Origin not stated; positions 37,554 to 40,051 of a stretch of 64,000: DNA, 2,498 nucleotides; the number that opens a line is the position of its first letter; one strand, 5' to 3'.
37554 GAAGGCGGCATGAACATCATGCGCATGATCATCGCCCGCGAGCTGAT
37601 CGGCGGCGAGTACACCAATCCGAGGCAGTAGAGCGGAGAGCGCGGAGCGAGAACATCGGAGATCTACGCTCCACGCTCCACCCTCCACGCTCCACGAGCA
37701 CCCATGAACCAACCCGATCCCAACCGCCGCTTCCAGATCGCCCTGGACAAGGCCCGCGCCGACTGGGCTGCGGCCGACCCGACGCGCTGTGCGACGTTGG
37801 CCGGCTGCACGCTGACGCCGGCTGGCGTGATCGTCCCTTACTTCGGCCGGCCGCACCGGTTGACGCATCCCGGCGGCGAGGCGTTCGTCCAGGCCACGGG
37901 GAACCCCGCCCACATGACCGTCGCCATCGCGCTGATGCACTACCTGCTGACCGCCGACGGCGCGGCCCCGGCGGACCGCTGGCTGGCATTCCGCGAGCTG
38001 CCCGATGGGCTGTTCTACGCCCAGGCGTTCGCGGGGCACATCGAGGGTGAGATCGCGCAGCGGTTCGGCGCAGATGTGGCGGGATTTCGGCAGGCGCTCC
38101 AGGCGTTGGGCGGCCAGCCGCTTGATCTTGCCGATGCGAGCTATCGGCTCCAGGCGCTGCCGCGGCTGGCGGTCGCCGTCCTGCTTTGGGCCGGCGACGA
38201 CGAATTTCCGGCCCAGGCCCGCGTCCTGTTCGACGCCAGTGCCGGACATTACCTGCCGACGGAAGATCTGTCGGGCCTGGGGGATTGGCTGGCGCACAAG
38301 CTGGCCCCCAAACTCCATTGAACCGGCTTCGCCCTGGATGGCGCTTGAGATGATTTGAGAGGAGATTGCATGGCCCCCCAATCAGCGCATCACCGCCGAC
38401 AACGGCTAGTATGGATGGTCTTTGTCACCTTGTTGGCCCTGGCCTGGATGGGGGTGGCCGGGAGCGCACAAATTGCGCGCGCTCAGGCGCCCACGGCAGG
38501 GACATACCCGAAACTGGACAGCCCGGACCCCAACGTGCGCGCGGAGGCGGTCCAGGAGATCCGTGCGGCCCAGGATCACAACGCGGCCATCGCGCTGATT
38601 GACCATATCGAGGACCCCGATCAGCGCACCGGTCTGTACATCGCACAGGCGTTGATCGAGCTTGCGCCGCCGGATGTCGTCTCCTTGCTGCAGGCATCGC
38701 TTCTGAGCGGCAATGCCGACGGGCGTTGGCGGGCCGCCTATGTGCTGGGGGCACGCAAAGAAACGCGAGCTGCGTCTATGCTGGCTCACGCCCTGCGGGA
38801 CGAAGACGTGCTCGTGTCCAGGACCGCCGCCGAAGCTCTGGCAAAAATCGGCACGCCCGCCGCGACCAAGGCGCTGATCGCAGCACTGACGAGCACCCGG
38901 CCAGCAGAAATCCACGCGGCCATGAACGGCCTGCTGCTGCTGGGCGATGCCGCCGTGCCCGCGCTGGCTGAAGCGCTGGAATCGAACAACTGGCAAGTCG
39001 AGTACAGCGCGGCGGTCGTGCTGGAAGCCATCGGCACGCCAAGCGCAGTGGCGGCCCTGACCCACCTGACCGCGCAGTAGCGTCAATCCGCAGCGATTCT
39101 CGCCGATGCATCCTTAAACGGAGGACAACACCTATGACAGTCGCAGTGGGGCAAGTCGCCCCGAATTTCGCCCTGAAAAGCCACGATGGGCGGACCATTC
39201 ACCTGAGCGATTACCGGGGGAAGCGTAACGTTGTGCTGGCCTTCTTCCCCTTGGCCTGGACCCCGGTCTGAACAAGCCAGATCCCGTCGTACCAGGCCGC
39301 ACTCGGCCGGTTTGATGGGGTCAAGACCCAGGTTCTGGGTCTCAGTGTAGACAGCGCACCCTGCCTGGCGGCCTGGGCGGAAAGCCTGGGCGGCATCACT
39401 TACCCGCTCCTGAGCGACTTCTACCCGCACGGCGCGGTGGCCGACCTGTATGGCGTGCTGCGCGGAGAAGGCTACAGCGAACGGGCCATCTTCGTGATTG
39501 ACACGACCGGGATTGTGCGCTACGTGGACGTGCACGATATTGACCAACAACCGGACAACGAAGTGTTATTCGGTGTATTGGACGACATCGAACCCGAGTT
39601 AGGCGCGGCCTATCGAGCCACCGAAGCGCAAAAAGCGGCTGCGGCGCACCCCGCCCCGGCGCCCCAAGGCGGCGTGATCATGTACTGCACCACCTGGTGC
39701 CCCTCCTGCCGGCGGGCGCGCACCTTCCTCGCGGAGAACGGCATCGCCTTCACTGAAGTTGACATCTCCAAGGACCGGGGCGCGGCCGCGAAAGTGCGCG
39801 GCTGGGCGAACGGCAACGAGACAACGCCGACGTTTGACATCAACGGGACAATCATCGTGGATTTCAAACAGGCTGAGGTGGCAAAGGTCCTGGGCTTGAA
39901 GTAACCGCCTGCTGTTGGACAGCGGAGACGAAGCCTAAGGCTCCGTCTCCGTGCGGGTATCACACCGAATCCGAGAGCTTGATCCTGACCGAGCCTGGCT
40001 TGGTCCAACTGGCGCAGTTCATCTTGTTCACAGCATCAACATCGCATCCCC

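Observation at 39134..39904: In-frame UGA at the peroxidatic Cys of a peroxiredoxin-glutaredoxin fusion: candidate selenoprotein hidden from the ORF track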

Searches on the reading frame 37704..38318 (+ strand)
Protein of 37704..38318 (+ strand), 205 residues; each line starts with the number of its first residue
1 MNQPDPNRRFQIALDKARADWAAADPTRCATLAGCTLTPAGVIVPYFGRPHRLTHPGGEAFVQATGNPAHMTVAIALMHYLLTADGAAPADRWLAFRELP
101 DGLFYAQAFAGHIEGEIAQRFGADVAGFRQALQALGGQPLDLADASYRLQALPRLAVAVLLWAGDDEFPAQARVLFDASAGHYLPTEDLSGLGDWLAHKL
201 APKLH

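Call 83: search_protein_families(library=pfam, proteins=[window:37704-38318:+], max_evalue=0.001)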
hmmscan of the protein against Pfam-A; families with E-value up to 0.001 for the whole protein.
window:37704-38318:+ (205 aa): 1 family
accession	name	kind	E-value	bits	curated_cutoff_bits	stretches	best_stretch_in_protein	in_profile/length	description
PF12654.12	DUF3786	-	1.7e-50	171.5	27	1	25-197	1-174/176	Domain of unknown function (DUF3786)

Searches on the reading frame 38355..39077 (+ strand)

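Call 83: search_protein_families(library=pfam, proteins=[window:38355-39077:+], max_evalue=0.001)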
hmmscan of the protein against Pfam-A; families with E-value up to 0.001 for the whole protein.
window:38355-39077:+ (241 aa): 3 families
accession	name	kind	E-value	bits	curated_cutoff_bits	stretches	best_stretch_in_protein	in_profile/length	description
PF13646.12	HEAT_2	-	2.5e-25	89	27.7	3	118-188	11-81/88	HEAT repeats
PF03130.22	HEAT_PBS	-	2e-10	40.5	20.9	0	157-179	4-26/27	PBS lyase HEAT-like repeat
PF02985.28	HEAT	-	9e-06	25.9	23.5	0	142-165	4-27/31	HEAT repeat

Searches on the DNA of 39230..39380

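Call 56: search_rna_families(source=window, start=39230, end=39380, threshold=evalue, max_evalue=10)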
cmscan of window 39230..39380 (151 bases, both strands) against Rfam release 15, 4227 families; matches with E-value up to 10: 4.
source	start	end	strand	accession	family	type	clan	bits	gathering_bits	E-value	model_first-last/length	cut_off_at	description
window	39349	39380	+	RF03412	mir-1915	Gene; miRNA;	-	16.6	95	2.6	1-32/73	3'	mir-1915 microRNA precursor family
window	39323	39343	-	RF03712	MIR6450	Gene; miRNA;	-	12.3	70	9.4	1-107/107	no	MIR6450 microRNA precursor family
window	39322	39342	+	RF01753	psbNH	Cis-reg;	-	11.2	45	1.9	32-52/60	no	psbNH RNA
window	39322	39380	+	RF02133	HOXB13-AS1_2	Gene; lncRNA;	-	8.2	40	9.4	1-51/81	3'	HOXB13 antisense RNA 1 conserved region 2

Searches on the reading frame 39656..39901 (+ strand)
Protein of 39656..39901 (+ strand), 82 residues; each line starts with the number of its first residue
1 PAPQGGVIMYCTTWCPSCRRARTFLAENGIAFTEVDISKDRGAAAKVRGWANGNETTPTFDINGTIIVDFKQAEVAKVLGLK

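Call 57: search_solved_structures(query=window:39656-39901:+, max_evalue=0.01, show_alignments=2)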
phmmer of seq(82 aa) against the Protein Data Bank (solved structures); distinct sequences matched with E-value up to 0.01: 21.
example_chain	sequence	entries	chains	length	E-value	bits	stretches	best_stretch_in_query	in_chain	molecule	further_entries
2lqo_A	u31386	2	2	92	2.9e-10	43.4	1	7-71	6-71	Putative glutaredoxin Rv3198.1/MT3292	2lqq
7c10_A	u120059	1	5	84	8.5e-09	38.7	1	7-81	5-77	Glutaredoxin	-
7c12_A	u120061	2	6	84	2.3e-07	34.2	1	7-81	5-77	Glutaredoxin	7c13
3zit_A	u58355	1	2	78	8.3e-07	32.4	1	9-80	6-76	THIOREDOXIN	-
3zij_A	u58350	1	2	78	1.1e-06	32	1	9-80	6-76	THIOREDOXIN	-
2klx_A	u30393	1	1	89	2e-05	28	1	5-62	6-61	Glutaredoxin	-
4tr0_A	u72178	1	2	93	3.8e-05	27.1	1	7-59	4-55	Glutaredoxin 3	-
2mzc_A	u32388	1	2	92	5.6e-05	26.6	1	5-62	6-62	Glutaredoxin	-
2khp_A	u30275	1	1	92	5.9e-05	26.5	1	5-62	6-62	GLUTAREDOXIN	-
4mja_A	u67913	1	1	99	0.00044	23.7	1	7-63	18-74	Probable glutaredoxin ssr2061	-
4mjc_A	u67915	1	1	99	0.00045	23.7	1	7-63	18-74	Probable glutaredoxin ssr2061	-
3qmx_A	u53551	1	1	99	0.00045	23.7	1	7-63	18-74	Glutaredoxin A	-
4mjb_A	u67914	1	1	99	0.00045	23.7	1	7-63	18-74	Probable glutaredoxin ssr2061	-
3nzn_A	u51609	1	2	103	0.00076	22.9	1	4-80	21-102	Glutaredoxin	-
4tr1_A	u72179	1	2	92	0.001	22.6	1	7-59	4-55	Glutaredoxin 3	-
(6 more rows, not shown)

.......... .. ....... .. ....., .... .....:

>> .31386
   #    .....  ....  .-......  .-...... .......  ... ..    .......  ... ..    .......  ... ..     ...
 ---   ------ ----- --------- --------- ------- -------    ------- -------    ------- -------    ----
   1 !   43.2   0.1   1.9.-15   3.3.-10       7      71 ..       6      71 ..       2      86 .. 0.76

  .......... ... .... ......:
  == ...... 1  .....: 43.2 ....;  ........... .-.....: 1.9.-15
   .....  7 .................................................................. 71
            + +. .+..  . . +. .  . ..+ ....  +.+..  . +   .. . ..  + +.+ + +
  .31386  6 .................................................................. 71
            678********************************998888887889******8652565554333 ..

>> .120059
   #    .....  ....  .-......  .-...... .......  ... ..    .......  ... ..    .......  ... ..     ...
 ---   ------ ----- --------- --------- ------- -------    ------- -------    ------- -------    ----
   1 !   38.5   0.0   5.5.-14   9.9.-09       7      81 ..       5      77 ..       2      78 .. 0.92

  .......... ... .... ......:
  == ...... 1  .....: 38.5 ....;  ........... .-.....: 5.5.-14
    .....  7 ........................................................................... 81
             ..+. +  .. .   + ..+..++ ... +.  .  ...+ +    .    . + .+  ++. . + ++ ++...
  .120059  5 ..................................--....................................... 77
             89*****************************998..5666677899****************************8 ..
